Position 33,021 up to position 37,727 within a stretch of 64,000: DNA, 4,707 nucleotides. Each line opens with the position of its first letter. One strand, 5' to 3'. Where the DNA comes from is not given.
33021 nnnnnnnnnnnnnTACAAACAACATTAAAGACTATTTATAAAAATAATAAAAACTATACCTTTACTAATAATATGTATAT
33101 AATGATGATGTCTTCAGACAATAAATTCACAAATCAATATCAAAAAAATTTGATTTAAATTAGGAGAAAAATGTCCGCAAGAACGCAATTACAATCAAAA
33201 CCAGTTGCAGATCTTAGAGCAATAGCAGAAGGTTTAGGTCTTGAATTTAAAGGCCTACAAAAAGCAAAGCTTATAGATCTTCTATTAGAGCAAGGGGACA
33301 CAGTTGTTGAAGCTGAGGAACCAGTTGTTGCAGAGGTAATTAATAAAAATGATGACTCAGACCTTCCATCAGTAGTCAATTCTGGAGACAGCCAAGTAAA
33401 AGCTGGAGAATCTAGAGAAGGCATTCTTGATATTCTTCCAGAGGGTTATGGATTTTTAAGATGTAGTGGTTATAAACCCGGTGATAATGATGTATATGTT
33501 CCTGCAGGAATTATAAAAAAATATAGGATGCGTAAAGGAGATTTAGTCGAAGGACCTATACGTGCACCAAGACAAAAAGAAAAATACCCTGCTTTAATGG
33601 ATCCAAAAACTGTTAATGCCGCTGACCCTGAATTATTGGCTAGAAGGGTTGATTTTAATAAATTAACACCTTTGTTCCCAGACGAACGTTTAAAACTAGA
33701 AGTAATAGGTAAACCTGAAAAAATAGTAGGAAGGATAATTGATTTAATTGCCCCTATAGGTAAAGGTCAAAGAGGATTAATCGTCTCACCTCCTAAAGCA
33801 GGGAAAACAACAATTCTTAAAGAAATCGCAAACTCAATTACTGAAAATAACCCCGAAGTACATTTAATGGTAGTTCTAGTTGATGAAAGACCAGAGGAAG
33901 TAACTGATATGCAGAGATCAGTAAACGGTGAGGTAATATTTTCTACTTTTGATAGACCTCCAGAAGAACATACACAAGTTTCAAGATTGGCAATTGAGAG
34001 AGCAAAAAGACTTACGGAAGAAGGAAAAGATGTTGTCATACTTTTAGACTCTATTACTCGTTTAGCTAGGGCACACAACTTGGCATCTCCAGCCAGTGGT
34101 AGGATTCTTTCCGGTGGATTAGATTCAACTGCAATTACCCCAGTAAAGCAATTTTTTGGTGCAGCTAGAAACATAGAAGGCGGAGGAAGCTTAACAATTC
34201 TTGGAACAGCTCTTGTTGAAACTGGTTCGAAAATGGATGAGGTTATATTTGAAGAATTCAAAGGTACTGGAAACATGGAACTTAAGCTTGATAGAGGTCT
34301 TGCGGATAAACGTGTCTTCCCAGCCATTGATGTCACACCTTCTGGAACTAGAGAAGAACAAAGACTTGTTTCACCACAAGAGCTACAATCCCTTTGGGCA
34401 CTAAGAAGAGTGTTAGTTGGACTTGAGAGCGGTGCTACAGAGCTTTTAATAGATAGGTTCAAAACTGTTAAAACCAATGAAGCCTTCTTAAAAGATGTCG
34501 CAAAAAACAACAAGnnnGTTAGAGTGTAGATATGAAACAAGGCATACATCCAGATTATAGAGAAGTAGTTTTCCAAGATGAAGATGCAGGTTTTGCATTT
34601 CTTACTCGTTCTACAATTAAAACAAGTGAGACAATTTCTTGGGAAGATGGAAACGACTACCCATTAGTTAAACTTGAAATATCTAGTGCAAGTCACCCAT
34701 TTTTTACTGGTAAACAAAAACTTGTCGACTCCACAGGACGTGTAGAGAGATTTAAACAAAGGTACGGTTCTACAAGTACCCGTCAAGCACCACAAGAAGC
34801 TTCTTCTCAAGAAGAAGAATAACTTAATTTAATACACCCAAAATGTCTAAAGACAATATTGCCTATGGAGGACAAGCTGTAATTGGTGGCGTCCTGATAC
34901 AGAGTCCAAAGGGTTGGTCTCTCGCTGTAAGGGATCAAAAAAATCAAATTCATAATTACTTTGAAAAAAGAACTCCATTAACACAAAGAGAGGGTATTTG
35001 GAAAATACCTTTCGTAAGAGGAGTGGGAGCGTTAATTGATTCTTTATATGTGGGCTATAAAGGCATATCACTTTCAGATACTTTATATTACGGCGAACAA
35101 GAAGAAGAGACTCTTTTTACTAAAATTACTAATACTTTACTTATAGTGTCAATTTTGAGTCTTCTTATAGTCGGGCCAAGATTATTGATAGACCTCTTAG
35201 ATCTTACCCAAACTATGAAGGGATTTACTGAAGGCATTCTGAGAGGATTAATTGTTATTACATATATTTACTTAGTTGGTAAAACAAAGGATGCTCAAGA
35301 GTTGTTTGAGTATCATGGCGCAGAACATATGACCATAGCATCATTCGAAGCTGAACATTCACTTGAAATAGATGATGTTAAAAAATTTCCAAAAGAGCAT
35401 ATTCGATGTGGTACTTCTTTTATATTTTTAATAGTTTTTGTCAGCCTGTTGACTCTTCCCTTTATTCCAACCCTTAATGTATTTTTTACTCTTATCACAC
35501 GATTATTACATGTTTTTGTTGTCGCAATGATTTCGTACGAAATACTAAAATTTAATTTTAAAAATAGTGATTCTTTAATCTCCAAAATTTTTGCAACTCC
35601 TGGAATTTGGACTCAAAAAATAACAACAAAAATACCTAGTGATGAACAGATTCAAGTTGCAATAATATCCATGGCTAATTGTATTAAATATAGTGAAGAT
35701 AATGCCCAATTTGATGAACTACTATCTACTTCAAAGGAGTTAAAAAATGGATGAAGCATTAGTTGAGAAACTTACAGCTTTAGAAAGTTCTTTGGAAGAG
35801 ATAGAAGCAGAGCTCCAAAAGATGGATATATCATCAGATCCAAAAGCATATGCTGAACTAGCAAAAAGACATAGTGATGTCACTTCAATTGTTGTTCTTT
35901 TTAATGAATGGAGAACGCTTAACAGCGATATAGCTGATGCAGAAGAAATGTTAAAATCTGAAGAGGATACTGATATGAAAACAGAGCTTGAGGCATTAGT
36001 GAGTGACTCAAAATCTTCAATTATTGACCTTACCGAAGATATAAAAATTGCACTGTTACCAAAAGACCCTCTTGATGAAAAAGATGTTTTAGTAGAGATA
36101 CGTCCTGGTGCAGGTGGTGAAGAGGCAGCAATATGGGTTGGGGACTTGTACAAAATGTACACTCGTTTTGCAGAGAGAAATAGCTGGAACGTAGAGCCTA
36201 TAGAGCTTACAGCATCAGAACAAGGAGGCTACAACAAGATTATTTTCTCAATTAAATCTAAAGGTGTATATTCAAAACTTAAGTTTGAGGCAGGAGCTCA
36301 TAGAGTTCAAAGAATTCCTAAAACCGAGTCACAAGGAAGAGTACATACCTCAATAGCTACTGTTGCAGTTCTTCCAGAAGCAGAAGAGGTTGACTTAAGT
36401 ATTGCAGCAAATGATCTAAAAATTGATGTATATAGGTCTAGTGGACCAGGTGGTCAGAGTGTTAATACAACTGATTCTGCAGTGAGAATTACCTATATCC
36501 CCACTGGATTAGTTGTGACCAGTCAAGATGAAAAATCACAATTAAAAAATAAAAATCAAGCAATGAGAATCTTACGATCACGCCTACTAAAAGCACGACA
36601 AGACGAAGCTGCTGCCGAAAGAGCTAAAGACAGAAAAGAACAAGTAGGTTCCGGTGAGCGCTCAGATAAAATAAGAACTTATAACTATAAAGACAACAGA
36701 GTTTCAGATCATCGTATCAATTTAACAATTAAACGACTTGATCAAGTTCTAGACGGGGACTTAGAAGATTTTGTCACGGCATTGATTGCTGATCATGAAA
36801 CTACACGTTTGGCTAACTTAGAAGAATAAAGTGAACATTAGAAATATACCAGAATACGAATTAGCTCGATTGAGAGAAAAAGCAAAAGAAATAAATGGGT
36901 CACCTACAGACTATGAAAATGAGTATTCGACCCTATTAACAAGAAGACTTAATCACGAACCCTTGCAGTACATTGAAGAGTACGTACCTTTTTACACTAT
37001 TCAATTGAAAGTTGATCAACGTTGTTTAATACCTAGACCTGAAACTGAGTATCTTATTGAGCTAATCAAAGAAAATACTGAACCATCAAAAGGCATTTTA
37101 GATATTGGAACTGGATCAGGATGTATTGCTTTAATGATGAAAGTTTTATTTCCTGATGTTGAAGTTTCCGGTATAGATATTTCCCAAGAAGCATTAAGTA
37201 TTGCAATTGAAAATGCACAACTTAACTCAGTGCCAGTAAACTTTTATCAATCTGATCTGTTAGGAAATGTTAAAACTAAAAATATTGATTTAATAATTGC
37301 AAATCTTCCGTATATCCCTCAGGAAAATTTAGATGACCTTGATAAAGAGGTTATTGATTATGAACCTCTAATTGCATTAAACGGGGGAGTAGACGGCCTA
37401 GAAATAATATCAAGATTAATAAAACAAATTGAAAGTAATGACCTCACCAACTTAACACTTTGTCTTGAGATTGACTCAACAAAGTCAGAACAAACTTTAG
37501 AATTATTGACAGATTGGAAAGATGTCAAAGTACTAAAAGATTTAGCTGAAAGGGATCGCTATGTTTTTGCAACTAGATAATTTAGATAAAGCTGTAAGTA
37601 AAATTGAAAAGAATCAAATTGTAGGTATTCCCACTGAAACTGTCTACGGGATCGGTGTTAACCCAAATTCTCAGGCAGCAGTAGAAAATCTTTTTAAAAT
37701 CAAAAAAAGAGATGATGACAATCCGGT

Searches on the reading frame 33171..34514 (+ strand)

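Call 11: search_protein_families(library=pfam, proteins=[window:33171-34514:+], max_evalue=0.01)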
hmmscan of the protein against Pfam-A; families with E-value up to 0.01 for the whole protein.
window:33171-34514:+ (448 aa): 6 families
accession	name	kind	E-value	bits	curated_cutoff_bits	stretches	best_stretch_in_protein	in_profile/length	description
PF00006.31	ATP-synt_ab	-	3.2e-28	99.3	29.5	1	188-391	3-211/213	ATP synthase alpha/beta family, nucleotide-binding domain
PF07497.18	Rho_RNA_bind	-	1.8e-27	95.4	27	1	83-154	2-73/73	Rho termination factor, RNA-binding domain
PF19568.5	Spore_III_AA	-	2.5e-05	24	27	1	194-242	139-188/306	Sporulation stage III, protein AA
PF07498.18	Rho_N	-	0.00026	21.3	24.9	1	6-25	1-20/43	Rho termination factor, N-terminal domain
PF13401.12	AAA_22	-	0.0049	17.6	27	0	202-298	8-96/130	AAA domain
PF22707.2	S1CSD-TOTE-2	-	0.0087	16.5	27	0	83-128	4-40/60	S1/CSD-like domain 2 of the TOTE conflict systems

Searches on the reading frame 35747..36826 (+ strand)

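Call 29: search_protein_families(library=pfam, proteins=[window:35747-36826:+], max_evalue=0.01)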
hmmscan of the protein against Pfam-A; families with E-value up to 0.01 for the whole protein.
window:35747-36826:+ (360 aa): 3 families
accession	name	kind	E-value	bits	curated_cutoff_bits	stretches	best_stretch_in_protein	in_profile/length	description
PF03462.23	PCRF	-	9.5e-67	225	24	1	13-206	2-194/194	PCRF domain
PF00472.26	RF-1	-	6.8e-40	136.1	35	1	214-323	2-116/116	RF-1 domain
PF16326.10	ABC_tran_CTD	-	0.0011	19.5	32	1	3-46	11-54/69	ABC transporter C-terminal domain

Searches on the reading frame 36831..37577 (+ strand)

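Call 29: search_protein_families(library=pfam, proteins=[window:36831-37577:+], max_evalue=0.01)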
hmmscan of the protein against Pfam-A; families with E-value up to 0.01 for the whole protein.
window:36831-37577:+ (249 aa): 14 families
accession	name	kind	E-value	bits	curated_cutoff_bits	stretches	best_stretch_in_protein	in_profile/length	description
PF05175.20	MTS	-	1.4e-15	57.8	23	1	72-165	20-112/170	Methyltransferase small domain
PF06325.19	PrmA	-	1.9e-11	44.4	22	1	72-159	148-234/296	Ribosomal protein L11 methyltransferase (PrmA)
PF13847.12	Methyltransf_31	-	6.9e-11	42.5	27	1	87-160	5-83/145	Methyltransferase domain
PF13649.12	Methyltransf_25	-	2.9e-10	41.1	27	1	89-173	1-88/97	Methyltransferase domain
PF08242.18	Methyltransf_12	-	1.7e-05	25.9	30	1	90-158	1-72/98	Methyltransferase domain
PF08241.18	Methyltransf_11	-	2e-05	25.6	21.2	1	90-158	1-67/95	Methyltransferase domain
PF01135.25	PCMT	-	0.00059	20.1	20.3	1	52-131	41-120/210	Protein-L-isoaspartate(D-aspartate) O-methyltransferase (PCMT)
PF02390.23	Methyltransf_4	-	0.0011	18.9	24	0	89-158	5-59/173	Putative methyltransferase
PF17827.6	PrmC_N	-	0.0014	19.5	23.4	1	29-48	50-69/71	PrmC N-terminal domain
PF13489.12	Methyltransf_23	-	0.0016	18.6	27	1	78-142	12-74/164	Methyltransferase domain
PF01170.24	UPF0020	-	0.0043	17.2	22.3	1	109-161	76-131/197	RMKL-like, methyltransferase domain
PF10294.15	Methyltransf_16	-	0.0054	16.9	21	1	74-157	31-126/174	Lysine methyltransferase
PF02475.24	TRM5-TYW2_MTfase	-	0.0058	17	28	1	79-171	30-124/164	TRM5/TYW2 methyltransferase domain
PF02527.21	GidB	-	0.0098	15.7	27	0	77-116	43-79/184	rRNA small subunit methyltransferase G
